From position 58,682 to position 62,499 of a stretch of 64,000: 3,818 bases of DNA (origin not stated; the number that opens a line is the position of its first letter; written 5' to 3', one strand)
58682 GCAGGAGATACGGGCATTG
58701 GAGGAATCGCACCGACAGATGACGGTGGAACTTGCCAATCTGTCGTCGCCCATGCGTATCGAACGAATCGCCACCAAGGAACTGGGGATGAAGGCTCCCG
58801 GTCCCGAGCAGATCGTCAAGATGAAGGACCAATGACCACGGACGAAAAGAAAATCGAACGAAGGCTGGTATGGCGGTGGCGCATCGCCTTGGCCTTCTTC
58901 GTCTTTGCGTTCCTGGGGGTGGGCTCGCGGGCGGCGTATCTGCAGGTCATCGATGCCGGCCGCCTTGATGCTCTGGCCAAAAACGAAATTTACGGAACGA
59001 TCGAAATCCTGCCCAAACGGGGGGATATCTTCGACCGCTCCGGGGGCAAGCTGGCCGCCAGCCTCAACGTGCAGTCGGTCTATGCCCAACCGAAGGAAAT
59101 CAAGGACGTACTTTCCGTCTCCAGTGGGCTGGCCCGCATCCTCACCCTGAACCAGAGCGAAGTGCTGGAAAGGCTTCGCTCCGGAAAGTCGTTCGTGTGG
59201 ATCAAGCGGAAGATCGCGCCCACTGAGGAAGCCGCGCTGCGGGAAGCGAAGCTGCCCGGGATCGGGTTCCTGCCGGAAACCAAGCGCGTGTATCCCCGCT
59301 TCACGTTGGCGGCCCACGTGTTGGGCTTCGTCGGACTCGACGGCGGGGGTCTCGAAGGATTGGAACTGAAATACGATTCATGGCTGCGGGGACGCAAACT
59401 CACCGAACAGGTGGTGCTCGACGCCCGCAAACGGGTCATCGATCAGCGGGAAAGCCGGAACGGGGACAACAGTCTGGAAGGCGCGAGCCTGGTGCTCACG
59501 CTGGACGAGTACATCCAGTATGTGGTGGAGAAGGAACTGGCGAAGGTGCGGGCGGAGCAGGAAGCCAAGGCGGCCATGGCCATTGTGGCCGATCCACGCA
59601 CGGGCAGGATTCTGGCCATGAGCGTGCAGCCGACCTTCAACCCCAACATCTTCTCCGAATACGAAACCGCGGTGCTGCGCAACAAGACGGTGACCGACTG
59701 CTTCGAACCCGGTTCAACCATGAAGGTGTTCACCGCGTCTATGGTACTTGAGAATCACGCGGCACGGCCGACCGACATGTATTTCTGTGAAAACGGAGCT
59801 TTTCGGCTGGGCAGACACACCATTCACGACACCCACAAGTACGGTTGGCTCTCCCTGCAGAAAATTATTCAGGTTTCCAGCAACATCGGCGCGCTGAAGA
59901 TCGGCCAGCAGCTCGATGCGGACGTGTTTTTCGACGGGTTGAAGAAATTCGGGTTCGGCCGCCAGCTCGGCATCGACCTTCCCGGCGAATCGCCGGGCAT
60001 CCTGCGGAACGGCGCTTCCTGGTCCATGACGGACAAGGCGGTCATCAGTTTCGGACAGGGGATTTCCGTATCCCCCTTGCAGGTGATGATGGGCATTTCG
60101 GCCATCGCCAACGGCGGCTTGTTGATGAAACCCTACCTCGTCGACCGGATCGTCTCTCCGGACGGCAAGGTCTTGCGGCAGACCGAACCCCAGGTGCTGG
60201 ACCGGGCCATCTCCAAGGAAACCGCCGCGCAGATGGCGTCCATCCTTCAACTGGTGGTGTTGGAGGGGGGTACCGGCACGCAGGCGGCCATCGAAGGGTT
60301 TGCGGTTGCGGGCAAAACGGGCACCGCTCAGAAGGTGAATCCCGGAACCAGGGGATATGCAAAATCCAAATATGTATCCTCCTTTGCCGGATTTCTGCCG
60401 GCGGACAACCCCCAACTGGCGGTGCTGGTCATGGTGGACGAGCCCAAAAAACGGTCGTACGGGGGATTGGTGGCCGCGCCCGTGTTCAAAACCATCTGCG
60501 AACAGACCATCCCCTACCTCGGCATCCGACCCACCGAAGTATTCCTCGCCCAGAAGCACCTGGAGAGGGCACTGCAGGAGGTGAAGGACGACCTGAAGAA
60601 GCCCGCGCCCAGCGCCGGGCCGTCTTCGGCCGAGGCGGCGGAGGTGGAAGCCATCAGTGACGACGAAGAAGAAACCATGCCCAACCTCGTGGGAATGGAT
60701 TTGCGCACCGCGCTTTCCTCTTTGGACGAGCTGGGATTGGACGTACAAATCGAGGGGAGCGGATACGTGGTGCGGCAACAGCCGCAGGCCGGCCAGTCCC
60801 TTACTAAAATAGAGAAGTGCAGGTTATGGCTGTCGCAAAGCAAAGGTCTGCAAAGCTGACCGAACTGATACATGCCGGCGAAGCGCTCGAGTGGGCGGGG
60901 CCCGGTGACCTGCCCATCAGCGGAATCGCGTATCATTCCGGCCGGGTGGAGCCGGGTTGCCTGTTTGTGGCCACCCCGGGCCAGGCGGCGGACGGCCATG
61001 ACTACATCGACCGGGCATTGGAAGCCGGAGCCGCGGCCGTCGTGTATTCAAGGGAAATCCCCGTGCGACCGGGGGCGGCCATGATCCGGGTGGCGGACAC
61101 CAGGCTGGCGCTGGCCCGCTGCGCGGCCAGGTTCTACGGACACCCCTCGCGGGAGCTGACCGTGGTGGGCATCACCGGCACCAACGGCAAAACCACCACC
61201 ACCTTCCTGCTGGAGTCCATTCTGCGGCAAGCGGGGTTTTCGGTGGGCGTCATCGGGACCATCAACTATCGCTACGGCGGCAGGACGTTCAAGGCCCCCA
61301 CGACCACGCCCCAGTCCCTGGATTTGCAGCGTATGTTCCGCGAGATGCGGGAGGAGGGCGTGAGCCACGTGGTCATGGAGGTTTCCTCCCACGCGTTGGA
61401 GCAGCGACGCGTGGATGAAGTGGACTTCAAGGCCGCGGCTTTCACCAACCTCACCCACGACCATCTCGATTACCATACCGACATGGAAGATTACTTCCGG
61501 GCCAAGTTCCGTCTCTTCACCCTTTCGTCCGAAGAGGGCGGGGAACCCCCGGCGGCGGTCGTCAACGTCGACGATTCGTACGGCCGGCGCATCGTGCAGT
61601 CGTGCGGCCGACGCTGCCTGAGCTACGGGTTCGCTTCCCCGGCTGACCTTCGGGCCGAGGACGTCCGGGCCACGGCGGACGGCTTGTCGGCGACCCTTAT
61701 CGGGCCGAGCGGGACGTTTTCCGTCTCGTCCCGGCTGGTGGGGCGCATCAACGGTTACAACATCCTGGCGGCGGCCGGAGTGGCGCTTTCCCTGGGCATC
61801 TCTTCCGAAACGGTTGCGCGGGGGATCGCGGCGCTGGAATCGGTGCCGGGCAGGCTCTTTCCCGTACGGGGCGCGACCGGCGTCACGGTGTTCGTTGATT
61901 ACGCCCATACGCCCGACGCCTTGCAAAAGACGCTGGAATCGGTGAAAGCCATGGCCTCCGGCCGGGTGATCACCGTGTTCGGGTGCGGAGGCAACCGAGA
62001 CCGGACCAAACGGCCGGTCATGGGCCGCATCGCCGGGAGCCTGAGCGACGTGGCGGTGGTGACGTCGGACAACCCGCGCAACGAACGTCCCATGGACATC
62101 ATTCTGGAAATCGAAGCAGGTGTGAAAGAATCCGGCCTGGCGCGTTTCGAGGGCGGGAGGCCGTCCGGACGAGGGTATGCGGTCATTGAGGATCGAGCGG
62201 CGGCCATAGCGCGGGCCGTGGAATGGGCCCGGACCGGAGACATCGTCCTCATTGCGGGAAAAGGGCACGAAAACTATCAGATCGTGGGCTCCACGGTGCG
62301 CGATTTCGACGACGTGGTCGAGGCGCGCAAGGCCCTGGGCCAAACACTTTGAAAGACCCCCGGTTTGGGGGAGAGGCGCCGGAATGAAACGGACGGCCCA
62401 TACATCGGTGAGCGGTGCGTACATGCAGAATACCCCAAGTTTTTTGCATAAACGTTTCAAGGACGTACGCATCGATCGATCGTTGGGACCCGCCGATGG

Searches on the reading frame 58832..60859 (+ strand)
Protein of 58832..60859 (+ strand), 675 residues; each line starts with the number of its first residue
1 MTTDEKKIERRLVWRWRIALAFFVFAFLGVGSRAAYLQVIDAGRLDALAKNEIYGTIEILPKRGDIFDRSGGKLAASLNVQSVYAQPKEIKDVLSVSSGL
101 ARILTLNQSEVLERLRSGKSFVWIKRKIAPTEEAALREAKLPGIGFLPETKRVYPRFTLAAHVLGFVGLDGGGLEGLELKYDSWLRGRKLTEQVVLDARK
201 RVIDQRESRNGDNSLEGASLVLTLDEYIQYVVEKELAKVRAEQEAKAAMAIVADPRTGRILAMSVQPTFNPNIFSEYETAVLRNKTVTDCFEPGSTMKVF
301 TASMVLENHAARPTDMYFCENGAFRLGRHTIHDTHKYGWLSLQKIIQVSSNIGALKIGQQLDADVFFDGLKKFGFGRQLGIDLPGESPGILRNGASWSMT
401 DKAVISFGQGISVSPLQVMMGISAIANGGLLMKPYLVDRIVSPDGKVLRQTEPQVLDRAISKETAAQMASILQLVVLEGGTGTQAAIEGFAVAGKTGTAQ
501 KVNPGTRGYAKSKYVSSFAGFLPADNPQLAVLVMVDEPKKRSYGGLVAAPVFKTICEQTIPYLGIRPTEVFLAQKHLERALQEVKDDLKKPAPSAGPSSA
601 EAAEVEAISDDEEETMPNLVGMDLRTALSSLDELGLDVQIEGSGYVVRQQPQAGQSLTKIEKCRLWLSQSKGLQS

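Call 28: search_protein_families(library=pfam, proteins=[window:58832-60859:+], max_evalue=0.00001)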
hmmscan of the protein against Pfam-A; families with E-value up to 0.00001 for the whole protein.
window:58832-60859:+ (675 aa): 3 families
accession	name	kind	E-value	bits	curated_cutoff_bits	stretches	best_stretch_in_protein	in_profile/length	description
PF00905.27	Transpeptidase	-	1.5e-81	274.3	22.1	1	249-556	2-298/299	Penicillin binding protein transpeptidase domain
PF03717.20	PBP_dimer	-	2.3e-18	67.7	24.4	1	59-205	2-178/180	Penicillin-binding Protein dimerisation domain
PF03793.24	PASTA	-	2.6e-11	43.8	23.2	1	615-668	2-63/64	PASTA domain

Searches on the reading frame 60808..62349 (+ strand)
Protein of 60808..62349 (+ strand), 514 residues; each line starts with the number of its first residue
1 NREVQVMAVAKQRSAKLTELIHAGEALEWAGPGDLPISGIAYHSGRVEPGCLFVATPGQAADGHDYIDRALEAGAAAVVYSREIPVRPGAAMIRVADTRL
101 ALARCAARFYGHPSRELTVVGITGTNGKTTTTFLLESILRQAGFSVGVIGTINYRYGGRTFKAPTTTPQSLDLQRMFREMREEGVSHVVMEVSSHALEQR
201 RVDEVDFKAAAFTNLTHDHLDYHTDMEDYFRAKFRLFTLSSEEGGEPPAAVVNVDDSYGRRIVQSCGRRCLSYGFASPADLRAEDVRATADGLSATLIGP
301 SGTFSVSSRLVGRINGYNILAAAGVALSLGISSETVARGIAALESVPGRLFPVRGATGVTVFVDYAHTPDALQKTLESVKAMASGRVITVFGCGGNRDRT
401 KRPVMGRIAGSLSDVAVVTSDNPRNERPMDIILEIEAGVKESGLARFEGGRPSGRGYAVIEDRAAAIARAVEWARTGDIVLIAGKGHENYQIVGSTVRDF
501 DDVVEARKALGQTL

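Call 45: search_protein_families(library=pfam, proteins=[window:60808-62349:+], max_evalue=0.0001)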
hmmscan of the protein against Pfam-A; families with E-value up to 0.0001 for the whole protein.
window:60808-62349:+ (514 aa): 3 families
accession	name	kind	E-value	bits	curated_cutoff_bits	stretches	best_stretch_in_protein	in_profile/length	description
PF08245.18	Mur_ligase_M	-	3.3e-55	187.6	24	1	122-326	1-200/200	Mur ligase middle domain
PF02875.26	Mur_ligase_C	-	6e-33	114.8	28.4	1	348-486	1-127/127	Mur ligase, glutamate ligase domain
PF01225.30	Mur_ligase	-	8.9e-10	39.3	21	1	37-110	2-95/95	Mur ligase family, catalytic domain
